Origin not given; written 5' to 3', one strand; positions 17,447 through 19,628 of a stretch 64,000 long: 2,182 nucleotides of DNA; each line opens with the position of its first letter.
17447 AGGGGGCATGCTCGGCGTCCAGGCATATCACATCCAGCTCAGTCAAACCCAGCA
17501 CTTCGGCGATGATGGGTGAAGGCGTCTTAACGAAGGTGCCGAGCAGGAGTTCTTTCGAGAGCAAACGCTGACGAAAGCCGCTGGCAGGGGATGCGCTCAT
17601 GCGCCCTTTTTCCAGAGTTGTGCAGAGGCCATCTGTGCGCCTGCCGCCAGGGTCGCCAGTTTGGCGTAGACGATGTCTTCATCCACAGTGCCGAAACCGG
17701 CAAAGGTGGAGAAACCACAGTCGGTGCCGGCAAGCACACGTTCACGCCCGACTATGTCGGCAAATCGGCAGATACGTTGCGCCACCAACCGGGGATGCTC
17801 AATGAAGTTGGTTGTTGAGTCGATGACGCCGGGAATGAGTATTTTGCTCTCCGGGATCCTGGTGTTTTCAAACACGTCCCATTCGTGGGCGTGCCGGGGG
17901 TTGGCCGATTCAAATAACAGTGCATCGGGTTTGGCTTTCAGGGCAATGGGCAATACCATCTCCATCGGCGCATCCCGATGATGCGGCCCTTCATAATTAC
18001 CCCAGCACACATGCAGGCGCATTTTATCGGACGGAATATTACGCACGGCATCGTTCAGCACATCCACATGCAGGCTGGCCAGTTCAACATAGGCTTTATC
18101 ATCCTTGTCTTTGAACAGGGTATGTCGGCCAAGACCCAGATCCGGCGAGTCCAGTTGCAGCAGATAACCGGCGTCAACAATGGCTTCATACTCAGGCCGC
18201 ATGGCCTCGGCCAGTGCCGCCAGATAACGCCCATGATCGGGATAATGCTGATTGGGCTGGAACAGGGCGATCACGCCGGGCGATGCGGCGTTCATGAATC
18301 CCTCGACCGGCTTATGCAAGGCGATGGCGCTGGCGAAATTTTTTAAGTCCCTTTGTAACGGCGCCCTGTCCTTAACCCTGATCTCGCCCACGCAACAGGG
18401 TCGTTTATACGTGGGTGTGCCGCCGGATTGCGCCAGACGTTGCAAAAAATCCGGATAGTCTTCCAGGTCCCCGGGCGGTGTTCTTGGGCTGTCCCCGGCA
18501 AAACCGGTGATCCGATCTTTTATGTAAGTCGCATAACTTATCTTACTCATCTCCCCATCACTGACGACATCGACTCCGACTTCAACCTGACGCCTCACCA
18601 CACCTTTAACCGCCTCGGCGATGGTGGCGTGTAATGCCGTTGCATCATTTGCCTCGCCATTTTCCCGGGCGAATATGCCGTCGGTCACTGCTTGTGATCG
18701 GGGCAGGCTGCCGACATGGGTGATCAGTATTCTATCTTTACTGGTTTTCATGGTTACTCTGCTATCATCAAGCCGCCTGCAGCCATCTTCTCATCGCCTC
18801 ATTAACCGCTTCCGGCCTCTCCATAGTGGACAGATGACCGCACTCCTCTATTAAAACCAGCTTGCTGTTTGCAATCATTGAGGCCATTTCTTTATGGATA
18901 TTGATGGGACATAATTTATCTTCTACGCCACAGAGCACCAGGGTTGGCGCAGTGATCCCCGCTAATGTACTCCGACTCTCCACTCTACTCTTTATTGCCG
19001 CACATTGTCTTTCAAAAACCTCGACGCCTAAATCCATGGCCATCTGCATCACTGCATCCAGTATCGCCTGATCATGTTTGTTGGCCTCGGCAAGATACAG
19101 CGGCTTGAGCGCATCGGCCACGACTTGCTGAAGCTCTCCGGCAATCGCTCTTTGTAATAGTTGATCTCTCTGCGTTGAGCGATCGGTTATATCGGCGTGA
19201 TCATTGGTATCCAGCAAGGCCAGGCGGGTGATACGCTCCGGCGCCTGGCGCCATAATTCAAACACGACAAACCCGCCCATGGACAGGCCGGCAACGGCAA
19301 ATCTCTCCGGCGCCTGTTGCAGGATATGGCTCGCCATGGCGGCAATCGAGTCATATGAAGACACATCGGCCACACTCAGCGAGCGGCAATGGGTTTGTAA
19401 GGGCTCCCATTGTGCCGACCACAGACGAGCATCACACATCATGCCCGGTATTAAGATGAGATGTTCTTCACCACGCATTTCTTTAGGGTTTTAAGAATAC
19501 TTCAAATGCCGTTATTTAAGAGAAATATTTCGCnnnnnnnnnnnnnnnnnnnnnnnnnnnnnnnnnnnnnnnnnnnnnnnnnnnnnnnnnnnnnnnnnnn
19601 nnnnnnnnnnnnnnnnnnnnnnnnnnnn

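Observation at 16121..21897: Six-gene minus-strand operon with an unusual enzyme combination: HisD-like dehydrogenase, LacI regulator, alpha/beta hydrolase, MetE-like methyltransferase fold, HpcH aldolase and Asp/Glu racemase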

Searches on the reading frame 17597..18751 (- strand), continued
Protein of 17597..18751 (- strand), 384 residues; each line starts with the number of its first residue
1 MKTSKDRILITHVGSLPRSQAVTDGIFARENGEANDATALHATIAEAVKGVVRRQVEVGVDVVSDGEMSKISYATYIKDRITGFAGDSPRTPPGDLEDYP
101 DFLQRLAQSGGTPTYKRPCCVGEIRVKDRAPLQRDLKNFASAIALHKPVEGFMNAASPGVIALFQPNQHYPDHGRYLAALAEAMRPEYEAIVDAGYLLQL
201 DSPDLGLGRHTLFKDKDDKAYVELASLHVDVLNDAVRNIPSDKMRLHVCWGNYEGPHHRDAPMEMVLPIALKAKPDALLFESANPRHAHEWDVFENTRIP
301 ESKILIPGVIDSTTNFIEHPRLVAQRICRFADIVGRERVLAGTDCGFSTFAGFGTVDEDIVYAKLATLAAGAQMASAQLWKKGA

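Call 57: search_protein_families(library=ncbifam, proteins=[L083:13808-14503:+, L083:11382-11984:+, L083:13116-13811:+, L083:4513-5043:+, L083:5055-6386:+], max_evalue=0.001)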
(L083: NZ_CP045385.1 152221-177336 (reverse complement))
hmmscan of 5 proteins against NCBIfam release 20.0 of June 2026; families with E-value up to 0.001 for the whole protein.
L083:13808-14503:+ (231 aa): 6 families
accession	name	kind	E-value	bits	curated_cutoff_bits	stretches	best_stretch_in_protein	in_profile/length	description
NF006093.0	PRK08245.1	subfamily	1.3e-14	54.2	208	1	4-205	9-207/240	hypothetical protein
NF004850.0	PRK06201.1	subfamily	3.9e-10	39.6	231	1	99-214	91-208/222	hypothetical protein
NF005442.0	PRK07028.1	equivalog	6.5e-10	38.2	593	1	103-187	303-389/430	bifunctional hexulose-6-phosphate synthase/ribonuclease regulator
TIGR02798.1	ligK_PcmE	equivalog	4.5e-07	29.7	304.5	1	99-201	86-190/222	4-carboxy-4-hydroxy-2-oxoadipate aldolase/oxaloacetate decarboxylase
NF006731.0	PRK09262.1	equivalog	8.5e-07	28.7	179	1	99-202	92-197/229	4-carboxy-4-hydroxy-2-oxoadipate aldolase/oxaloacetate decarboxylase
NF009399.0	PRK12764.1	equivalog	2.4e-06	26.8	444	1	4-194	271-455/501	fumarylacetoacetate hydrolase family protein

L083:11382-11984:+ (200 aa): 33 families (the best 25 are shown)
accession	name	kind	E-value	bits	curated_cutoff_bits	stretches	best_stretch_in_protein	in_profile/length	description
NF043040.1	corrin_prot_MT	hypoth_equivalog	2.9e-18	66.1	180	1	13-140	9-147/216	corrinoid protein-associated methyltransferase CpaM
NF041820.1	daptide_MTase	equivalog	1.1e-17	64.4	175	1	10-151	5-153/243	daptide-type RiPP biosynthesis methyltransferase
NF045667.1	MTase_DVU1556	equivalog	1.3e-13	50.9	155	1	38-141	18-120/213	DVU_1556 family methyltransferase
NF002463.0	PRK01683.1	equivalog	1.7e-12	47.5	297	1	32-143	23-131/258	trans-aconitate 2-methyltransferase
TIGR02021.1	BchM-ChlM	equivalog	2.7e-12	46.6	158.9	1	25-145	37-158/218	magnesium protoporphyrin IX methyltransferase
NF007610.0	PRK10258.1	equivalog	5.6e-11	42.2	342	1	10-141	11-139/251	malonyl-ACP O-methyltransferase BioC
TIGR01934.1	MenG_MenH_UbiE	subfamily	5.8e-11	42.1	158.35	1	10-140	3-141/223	ubiquinone/menaquinone biosynthesis methyltransferase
NF001244.0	PRK00216.1-5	equivalog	8.7e-11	41.6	216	1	10-139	12-152/236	bifunctional demethylmenaquinone methyltransferase/2-methoxy-6-polyprenyl-1,4-benzoquinol methylase UbiE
NF008823.0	PRK11873.1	subfamily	1.6e-10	40.9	263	1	37-140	72-181/272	arsenite methyltransferase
TIGR02072.1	BioC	equivalog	6.1e-10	39.3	184.95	1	43-141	35-133/244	malonyl-ACP O-methyltransferase BioC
NF008686.0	PRK11705.1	equivalog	7.4e-10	38.4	400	1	39-143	164-269/383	cyclopropane fatty acyl phospholipid synthase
NF047649.1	MTase_UXPK_star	exception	1.1e-09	37.8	460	1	39-141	74-182/283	methyltransferase/UXPK-star double selenoprotein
NF040703.1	cyclopro_CfaB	exception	5.6e-09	35.3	650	1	38-139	155-262/393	C17 cyclopropane fatty acid synthase CfaB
TIGR00477.1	tehB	equivalog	2.9e-08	33.3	219.5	1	41-140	73-174/238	tellurite resistance methyltransferase TehB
NF010703.0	PRK14103.1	equivalog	5e-08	32.7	320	1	18-142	9-126/256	trans-aconitate 2-methyltransferase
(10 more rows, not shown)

L083:13116-13811:+ (231 aa): 20 families
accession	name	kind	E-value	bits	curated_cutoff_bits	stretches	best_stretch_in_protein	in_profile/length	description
NF051488.1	bifunc_PcaDC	exception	1.4e-25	90.3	390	1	3-229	14-251/375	bifunctional 3-oxoadipate enol-lactonase/4-carboxymuconolactone decarboxylase PcaDC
TIGR02427.1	protocat_pcaD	equivalog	2.4e-20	73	255.85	1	3-228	15-250/251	3-oxoadipate enol-lactonase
NF051487.1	bifunc_PcaCD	exception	1.4e-14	54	430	1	49-229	235-412/413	bifunctional 4-carboxymuconolactone decarboxylase/3-oxoadipate enol-lactonase PcaCD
TIGR01738.1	bioH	equivalog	2.6e-12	46.9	206.95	1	38-225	49-242/245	pimeloyl-ACP methyl ester esterase BioH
TIGR03695.1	menH_SHCHC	equivalog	7.3e-11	42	208.55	1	47-101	63-118/252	2-succinyl-6-hydroxy-2,4-cyclohexadiene-1-carboxylate synthase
NF011457.0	PRK14875.1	equivalog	1.4e-10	40.7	307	2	55-87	199-231/372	acetoin dehydrogenase dihydrolipoyllysine-residue acetyltransferase subunit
NF007954.0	PRK10673.1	equivalog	1.1e-08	34.7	399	1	23-91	54-118/255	esterase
TIGR03611.1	RutD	equivalog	6e-08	32.4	238.5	0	148-230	176-257/258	pyrimidine utilization protein D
NF050089.1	i_nPHAscl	equivalog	2.3e-07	30.2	300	1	56-100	86-130/288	intracellular short-chain-length polyhydroxyalkanoate depolymerase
NF007674.0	PRK10349.1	equivalog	4.2e-06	26.6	449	0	40-89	60-109/256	pimeloyl-ACP methyl ester esterase BioH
NF052614.1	AB_fold_OlsI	equivalog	1.6e-05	24.6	385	1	54-230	89-257/272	ornithine lipid biosynthesis O-acyltransferase OlsI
NF052610.1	macro_16_ester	equivalog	6e-05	22.5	420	0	58-94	98-134/281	alpha/beta fold macrolide esterase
TIGR01392.2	MetX_acetyl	equivalog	0.00021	20.5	500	0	54-93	128-167/351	homoserine O-acetyltransferase MetX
NF045945.1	ProImpepLactob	equivalog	0.00024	20.7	400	1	145-230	210-292/293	proline iminopeptidase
NF045632.1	hydroxlase_HsaD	equivalog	0.00025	20.1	400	0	173-218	233-278/290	4,5:9,10-diseco-3-hydroxy-5,9,17-trioxoandrosta-1(10),2-diene-4-oate hydrolase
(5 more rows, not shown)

L083:4513-5043:+ (176 aa): 2 families
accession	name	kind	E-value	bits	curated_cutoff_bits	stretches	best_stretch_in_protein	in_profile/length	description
NF033407.1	SnoaL_meth_ester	subfamily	5.3e-12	45.7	200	1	26-162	7-143/144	SnoaL/DnrD family polyketide biosynthesis methyl ester cyclase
TIGR02096.1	TIGR02096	subfamily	5.5e-05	23.5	97.1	1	30-152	7-129/129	ketosteroid isomerase-related protein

L083:5055-6386:+ (443 aa): 2 families
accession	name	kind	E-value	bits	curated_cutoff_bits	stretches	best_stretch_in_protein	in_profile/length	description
TIGR00069.1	hisD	equivalog_domain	1.8e-125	419.2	243.8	1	26-421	1-393/393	histidinol dehydrogenase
NF010343.0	PRK13770.1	equivalog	3e-68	230.5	647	1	20-421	19-414/416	histidinol dehydrogenase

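Call 76: search_protein_families(library=pfam, proteins=[L055:3030-3848:-, L055:3993-4802:+, L055:4847-6037:+, L055:6004-7131:+, L055:11238-12455:+, L055:12503-14116:+, L076:12203-13222:+, L076:9430-9984:+], max_evalue=0.001)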
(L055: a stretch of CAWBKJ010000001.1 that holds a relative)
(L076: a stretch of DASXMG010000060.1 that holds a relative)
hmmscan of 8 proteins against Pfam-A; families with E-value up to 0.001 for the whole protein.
L055:3030-3848:- (272 aa): 3 families
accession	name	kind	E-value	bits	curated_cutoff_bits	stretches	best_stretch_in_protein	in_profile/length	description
PF01614.24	IclR_C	-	1.7e-43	148.6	24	1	85-258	2-174/174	Bacterial transcriptional regulator IclR C-terminal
PF09339.16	HTH_IclR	-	3.1e-14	52.9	22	1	20-68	2-50/52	IclR helix-turn-helix domain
PF12802.13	MarR_2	-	0.00077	20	27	0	30-69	14-53/61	MarR family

L055:3993-4802:+ (269 aa): 1 family
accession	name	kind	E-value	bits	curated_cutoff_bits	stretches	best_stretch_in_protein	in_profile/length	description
PF00285.26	Citrate_synt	-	7.3e-26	91.5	27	1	56-238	167-349/357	Citrate synthase, C-terminal domain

L055:4847-6037:+ (396 aa): 1 family
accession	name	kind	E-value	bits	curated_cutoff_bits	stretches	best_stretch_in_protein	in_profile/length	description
PF02515.22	CoA_transf_3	-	2.6e-102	343.1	23.3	1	7-368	1-365/366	CoA-transferase family III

L055:6004-7131:+ (375 aa): 2 families
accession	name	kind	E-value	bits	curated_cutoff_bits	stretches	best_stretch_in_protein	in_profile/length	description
PF01717.24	Meth_synt_2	-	3.4e-34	119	21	1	22-352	1-322/324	Cobalamin-independent synthase, Catalytic domain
PF01208.23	URO-D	-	1e-09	38.3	23.9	1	186-353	185-344/346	Uroporphyrinogen decarboxylase (URO-D)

L055:11238-12455:+ (405 aa): 0 families

L055:12503-14116:+ (537 aa): 6 families
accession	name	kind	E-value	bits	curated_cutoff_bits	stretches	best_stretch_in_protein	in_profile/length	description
PF01494.25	FAD_binding_3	-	7.4e-83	279.1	22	1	11-372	1-348/349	FAD binding domain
PF21274.3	Rng_hyd_C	-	4.7e-17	62.7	27.5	1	421-535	2-105/107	Aromatic-ring hydroxylase, C-terminal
PF01266.30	DAO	-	9.8e-07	29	27.9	0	14-42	2-30/353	FAD dependent oxidoreductase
PF07992.20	Pyr_redox_2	-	0.0001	22.3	26.1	0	7-69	136-199/291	Pyridine nucleotide-disulphide oxidoreductase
PF13450.12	NAD_binding_8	-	0.00031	21.4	21.9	1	16-46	1-31/68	NAD(P)-binding Rossmann-like domain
PF00890.30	FAD_binding_2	-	0.00066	19.4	20.4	0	14-45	2-33/414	FAD binding domain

L076:12203-13222:+ (339 aa): 2 families
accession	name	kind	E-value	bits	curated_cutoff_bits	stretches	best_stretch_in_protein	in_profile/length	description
PF00775.27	Dioxygenase_C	-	1.2e-34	119.8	27.3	1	145-320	3-181/182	Dioxygenase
PF04444.19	Dioxygenase_N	-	9.9e-27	93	27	1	64-134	1-71/75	Catechol dioxygenase N terminus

L076:9430-9984:+ (184 aa): 3 families
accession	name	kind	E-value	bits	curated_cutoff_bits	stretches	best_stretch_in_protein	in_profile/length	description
PF00903.31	Glyoxalase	-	1.9e-09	38.4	20.6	1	16-147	1-121/121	Glyoxalase/Bleomycin resistance protein/Dioxygenase superfamily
PF13669.12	Glyoxalase_4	-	4.5e-05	24.1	27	1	18-120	1-92/109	Glyoxalase/Bleomycin resistance protein/Dioxygenase superfamily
PF13670.12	PepSY_2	-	0.00062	20.2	24.3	0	104-154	28-77/83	Peptidase propeptide and YPEB domain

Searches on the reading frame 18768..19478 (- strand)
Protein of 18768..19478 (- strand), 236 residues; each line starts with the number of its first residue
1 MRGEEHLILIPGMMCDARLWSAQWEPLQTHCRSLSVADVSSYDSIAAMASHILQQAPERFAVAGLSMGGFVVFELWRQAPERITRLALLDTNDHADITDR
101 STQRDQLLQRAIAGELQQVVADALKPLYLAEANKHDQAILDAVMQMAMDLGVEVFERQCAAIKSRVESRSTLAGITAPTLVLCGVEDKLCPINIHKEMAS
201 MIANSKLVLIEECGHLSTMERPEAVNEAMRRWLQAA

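Call 3: search_protein_families(library=pfam, proteins=[window:18768-19478:-])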
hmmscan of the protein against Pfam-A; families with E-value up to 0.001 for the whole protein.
window:18768-19478:- (236 aa): 6 families
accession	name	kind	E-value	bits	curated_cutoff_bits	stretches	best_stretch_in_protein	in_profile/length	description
PF00561.26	Abhydrolase_1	-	4.1e-11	43.5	25.8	1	58-222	69-245/245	alpha/beta hydrolase fold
PF12697.13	Abhydrolase_6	-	4.9e-11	44.1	26.3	1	8-228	2-217/217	Alpha/beta hydrolase family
PF12146.15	Hydrolase_4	-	1.5e-08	34.6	27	1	43-221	60-238/239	Serine aminopeptidase, S33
PF08386.16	Abhydrolase_4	-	4.1e-07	30.5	21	1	159-234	15-92/103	TAP-like protein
PF00975.26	Thioesterase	-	7.7e-06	26.7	26.4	1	32-232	38-225/226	Thioesterase domain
PF03096.20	Ndr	-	8.2e-05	21.9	23.3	1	39-234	79-277/283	Ndr family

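Call 4: search_protein_families(library=ncbifam, proteins=[window:18768-19478:-])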
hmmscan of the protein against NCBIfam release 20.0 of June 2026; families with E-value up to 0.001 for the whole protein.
window:18768-19478:- (236 aa): 27 families (the best 25 are shown)
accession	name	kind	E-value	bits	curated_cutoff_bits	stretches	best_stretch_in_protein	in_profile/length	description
NF051488.1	bifunc_PcaDC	exception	3.4e-30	105.4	390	1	5-235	13-252/375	bifunctional 3-oxoadipate enol-lactonase/4-carboxymuconolactone decarboxylase PcaDC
TIGR02427.1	protocat_pcaD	equivalog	4.7e-29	101.5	255.85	1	4-234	13-251/251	3-oxoadipate enol-lactonase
NF051487.1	bifunc_PcaCD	exception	9.2e-23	81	430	1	30-234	209-412/413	bifunctional 4-carboxymuconolactone decarboxylase/3-oxoadipate enol-lactonase PcaCD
NF011457.0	PRK14875.1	equivalog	4.1e-17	62.2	307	1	28-234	167-370/372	acetoin dehydrogenase dihydrolipoyllysine-residue acetyltransferase subunit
TIGR03611.1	RutD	equivalog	2.6e-15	56.5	238.5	1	35-235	53-257/258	pyrimidine utilization protein D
TIGR01738.1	bioH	equivalog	5.3e-14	52.4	206.95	1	3-230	3-242/245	pimeloyl-ACP methyl ester esterase BioH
NF050089.1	i_nPHAscl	equivalog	1.1e-12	47.7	300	2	169-232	223-287/288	intracellular short-chain-length polyhydroxyalkanoate depolymerase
TIGR03695.1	menH_SHCHC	equivalog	6e-12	45.5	208.55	1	30-234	39-252/252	2-succinyl-6-hydroxy-2,4-cyclohexadiene-1-carboxylate synthase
NF052614.1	AB_fold_OlsI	equivalog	1.7e-10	40.9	385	1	169-235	190-257/272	ornithine lipid biosynthesis O-acyltransferase OlsI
TIGR01250.1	pro_imino_pep_2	subfamily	4.2e-10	39.7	167.65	1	168-233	223-287/288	proline iminopeptidase-family hydrolase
NF007674.0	PRK10349.1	equivalog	7.3e-10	38.9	449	1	3-227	12-247/256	pimeloyl-ACP methyl ester esterase BioH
NF052610.1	macro_16_ester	equivalog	6.7e-09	35.5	420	1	43-224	83-271/281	alpha/beta fold macrolide esterase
NF045945.1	ProImpepLactob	equivalog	1.8e-08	34.2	400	1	167-235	225-292/293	proline iminopeptidase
NF007954.0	PRK10673.1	equivalog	1.4e-07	31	399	1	38-235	60-254/255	esterase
NF041759.1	mac_hydro_EstT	equivalog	1.3e-06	27.9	450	1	171-228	215-272/278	macrolide hydrolase EstT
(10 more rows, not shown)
